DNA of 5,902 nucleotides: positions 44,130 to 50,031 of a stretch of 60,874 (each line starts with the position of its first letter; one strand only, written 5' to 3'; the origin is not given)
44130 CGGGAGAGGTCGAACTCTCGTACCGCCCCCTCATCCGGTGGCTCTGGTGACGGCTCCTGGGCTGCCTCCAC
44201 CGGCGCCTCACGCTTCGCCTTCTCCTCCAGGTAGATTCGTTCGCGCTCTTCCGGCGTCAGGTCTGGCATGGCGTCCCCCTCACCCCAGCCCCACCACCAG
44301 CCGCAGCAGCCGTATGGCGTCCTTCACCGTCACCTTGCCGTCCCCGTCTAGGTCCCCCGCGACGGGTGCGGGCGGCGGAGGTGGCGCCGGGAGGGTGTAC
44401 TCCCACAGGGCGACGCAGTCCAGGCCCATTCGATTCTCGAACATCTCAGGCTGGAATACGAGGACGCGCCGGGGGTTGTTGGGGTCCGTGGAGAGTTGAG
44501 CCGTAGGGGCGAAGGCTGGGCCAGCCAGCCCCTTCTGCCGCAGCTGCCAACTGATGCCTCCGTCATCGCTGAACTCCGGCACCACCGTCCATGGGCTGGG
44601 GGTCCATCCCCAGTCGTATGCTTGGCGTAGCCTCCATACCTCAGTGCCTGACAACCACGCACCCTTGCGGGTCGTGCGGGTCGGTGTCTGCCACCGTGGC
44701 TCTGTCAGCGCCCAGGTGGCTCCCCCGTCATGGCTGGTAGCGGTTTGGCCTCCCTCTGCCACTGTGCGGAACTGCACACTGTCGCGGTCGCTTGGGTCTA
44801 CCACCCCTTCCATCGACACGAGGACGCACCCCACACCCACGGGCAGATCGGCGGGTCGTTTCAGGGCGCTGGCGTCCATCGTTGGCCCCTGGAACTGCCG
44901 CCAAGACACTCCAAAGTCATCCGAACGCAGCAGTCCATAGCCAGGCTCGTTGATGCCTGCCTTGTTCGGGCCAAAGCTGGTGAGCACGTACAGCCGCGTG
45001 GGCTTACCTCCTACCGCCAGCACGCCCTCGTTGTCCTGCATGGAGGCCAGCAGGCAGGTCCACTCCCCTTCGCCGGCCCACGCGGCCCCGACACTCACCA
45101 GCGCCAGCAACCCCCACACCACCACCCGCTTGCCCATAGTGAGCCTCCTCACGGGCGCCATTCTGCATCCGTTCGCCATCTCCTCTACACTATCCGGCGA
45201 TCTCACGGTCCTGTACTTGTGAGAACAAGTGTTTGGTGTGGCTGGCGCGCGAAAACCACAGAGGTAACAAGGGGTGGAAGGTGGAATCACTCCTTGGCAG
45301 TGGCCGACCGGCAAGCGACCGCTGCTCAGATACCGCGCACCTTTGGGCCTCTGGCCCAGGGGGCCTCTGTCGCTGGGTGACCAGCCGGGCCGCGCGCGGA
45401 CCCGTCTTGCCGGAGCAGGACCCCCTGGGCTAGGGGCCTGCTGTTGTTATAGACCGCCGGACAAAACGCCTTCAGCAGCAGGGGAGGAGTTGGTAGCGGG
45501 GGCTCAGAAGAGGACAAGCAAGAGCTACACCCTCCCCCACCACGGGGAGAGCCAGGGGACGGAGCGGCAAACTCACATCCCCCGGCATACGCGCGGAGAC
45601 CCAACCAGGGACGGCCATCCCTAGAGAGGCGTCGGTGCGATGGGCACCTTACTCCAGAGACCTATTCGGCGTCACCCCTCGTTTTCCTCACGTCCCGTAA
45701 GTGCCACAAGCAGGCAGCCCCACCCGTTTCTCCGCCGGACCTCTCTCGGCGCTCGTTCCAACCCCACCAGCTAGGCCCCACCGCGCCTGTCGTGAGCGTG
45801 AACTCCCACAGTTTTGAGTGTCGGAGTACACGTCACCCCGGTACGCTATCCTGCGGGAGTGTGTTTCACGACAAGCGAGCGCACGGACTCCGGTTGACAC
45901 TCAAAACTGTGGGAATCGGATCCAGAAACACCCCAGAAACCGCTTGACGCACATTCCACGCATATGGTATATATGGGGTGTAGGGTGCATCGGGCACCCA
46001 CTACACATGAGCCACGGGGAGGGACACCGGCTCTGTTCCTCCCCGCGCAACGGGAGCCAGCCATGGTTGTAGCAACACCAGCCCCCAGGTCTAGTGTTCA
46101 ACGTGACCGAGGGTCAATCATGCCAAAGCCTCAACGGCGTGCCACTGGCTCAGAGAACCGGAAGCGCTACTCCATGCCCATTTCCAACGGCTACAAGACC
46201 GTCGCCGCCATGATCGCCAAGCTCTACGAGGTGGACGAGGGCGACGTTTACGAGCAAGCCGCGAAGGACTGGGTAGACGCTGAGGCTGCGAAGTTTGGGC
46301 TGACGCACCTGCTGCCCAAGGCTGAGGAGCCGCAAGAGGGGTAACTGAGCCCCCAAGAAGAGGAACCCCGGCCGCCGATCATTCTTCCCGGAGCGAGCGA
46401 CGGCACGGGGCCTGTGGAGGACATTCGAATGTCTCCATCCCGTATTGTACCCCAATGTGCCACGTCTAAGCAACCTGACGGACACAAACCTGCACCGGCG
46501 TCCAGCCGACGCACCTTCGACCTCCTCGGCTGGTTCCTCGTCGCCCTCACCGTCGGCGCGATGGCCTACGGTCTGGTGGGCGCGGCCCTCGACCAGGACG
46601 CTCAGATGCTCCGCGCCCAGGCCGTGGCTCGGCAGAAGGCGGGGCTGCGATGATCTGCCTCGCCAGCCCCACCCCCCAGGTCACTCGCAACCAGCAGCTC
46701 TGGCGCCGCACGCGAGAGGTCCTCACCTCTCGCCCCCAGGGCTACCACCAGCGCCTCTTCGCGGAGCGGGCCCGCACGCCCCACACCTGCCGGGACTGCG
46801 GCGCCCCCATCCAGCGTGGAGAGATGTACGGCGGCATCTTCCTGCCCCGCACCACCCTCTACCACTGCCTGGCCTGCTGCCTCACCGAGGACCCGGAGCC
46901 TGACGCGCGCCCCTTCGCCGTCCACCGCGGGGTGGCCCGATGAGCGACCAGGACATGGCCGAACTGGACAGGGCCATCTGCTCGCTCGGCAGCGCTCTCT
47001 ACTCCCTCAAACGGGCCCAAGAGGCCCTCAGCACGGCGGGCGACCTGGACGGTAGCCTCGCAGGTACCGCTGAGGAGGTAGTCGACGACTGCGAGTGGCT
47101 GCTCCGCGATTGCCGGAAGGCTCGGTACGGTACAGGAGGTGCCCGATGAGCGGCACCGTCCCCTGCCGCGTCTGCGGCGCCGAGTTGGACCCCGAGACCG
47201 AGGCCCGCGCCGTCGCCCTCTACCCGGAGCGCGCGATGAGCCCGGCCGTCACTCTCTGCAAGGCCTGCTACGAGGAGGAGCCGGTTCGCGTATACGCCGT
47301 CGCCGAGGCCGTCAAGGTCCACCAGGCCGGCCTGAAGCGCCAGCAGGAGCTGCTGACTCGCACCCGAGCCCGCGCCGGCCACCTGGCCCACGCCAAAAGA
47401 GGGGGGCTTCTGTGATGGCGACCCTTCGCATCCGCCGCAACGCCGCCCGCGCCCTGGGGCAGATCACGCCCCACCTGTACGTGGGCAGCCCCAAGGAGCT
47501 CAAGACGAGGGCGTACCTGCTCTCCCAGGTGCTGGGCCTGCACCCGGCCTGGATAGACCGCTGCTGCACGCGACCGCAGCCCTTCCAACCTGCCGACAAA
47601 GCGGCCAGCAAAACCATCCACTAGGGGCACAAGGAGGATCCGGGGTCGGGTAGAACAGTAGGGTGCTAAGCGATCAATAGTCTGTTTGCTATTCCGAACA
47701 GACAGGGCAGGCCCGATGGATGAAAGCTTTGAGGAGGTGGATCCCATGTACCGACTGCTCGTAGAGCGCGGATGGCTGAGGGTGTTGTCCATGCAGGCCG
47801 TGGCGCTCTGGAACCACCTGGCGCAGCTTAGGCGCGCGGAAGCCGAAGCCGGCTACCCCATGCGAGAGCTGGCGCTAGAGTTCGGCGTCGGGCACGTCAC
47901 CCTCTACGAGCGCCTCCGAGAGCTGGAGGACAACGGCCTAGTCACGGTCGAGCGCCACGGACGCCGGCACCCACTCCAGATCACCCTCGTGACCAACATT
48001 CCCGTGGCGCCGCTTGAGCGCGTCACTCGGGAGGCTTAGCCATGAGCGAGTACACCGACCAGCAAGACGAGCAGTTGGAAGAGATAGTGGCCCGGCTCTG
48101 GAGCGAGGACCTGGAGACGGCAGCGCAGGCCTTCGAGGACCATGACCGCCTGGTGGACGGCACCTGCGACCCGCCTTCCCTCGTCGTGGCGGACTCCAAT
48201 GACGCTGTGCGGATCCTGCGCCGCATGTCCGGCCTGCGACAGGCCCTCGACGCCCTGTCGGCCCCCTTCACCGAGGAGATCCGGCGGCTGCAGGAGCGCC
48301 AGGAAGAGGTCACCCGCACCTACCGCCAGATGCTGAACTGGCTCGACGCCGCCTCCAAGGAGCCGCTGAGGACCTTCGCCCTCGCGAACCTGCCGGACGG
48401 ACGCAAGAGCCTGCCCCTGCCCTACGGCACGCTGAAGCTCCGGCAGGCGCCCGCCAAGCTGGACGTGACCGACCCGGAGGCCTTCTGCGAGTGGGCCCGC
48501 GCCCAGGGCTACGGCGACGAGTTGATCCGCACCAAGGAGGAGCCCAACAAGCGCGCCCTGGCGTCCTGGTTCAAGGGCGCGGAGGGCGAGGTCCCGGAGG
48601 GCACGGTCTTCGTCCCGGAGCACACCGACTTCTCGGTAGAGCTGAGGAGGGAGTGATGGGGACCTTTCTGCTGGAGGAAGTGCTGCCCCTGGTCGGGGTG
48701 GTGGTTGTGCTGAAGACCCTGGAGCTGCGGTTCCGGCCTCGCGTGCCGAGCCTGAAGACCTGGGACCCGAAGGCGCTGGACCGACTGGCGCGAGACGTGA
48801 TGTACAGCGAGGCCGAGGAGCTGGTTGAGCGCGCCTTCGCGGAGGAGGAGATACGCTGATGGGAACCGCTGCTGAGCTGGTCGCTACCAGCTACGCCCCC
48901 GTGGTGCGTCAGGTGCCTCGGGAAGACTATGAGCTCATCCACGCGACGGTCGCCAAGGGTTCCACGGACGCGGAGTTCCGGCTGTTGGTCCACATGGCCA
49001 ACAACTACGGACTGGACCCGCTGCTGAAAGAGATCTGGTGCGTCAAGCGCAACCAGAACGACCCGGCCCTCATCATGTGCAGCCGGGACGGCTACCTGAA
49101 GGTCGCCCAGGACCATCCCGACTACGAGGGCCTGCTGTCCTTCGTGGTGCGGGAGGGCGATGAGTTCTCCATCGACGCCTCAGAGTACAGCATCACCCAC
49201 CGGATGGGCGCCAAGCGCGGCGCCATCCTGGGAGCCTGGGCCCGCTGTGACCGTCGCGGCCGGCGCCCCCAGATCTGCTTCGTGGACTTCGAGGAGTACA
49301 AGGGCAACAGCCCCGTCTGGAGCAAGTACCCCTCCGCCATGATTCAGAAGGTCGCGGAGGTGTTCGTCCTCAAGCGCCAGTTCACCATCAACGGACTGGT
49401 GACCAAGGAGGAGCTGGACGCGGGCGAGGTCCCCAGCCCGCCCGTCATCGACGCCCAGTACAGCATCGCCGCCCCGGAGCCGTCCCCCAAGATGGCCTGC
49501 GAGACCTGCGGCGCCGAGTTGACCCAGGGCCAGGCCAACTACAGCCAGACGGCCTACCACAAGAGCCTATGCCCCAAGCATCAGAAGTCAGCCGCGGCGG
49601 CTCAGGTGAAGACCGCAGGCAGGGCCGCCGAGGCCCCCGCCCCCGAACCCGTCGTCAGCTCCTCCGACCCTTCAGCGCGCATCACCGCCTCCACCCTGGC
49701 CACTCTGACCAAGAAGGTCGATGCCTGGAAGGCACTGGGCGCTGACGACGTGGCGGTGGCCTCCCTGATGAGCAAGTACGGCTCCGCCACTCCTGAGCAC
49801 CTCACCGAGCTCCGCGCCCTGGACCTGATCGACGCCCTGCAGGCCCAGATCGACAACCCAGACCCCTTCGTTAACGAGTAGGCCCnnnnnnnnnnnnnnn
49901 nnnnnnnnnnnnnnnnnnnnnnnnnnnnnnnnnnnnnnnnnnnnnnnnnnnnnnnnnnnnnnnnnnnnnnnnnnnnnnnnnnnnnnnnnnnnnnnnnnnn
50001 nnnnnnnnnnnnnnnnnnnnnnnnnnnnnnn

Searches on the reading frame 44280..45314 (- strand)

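Call 16: search_protein_families(library=phrogs, proteins=[window:44280-45314:-], max_evalue=0.00001)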
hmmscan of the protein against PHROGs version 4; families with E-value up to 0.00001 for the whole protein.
window:44280-45314:- (344 aa): 0 families

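Call 53: search_protein_families(library=pfam, proteins=[window:44280-45314:-], max_evalue=0.001)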
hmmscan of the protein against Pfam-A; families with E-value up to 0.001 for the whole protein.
window:44280-45314:- (344 aa): 1 family
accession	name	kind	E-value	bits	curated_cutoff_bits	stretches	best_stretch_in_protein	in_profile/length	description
PF02012.26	BNR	-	4.5e-08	32.4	27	0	248-258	2-12/12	BNR/Asp-box repeat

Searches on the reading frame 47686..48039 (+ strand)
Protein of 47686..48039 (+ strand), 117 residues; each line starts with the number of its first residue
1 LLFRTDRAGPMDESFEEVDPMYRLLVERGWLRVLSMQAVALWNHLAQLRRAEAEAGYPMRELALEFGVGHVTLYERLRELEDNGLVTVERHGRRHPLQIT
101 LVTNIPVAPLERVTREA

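Call 53: search_protein_families(library=pfam, proteins=[window:47686-48039:+], max_evalue=0.001)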
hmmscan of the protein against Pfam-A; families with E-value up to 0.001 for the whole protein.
window:47686-48039:+ (117 aa): 1 family
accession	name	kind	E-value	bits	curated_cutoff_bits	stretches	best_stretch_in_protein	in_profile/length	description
PF00392.27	GntR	-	1.4e-05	25.1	27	1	48-90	13-58/64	Bacterial regulatory proteins, gntR family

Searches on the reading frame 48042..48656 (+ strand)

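Call 16: search_protein_families(library=phrogs, proteins=[window:48042-48656:+], max_evalue=0.00001)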
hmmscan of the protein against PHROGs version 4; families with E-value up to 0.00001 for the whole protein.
window:48042-48656:+ (204 aa): 2 families
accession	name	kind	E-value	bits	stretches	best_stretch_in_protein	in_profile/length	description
phrog_2205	-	DNA, RNA and nucleotide metabolism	1.4e-12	48.4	1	48-200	25-181/183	Mu Gam-like end protection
phrog_491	-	DNA, RNA and nucleotide metabolism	7.2e-11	43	1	48-174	13-141/176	Mu Gam-like end protection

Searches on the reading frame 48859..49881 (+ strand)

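Call 16: search_protein_families(library=phrogs, proteins=[window:48859-49881:+], max_evalue=0.00001)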
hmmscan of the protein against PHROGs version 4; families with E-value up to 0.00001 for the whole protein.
window:48859-49881:+ (340 aa): 4 families
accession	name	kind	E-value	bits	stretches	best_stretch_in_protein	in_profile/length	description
phrog_2780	-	DNA, RNA and nucleotide metabolism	2.7e-36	126.7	1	9-322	26-345/369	RecT-like ssDNA annealing protein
phrog_252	-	DNA, RNA and nucleotide metabolism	1.5e-19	71.6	1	35-249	42-246/263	Bet-like ssDNA annealing protein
phrog_10056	-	DNA, RNA and nucleotide metabolism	7.3e-19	69.3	1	36-250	43-247/302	RecT-like ssDNA annealing protein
phrog_2760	-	DNA, RNA and nucleotide metabolism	3.3e-17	63.7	1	36-176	35-176/257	RecT-like ssDNA annealing protein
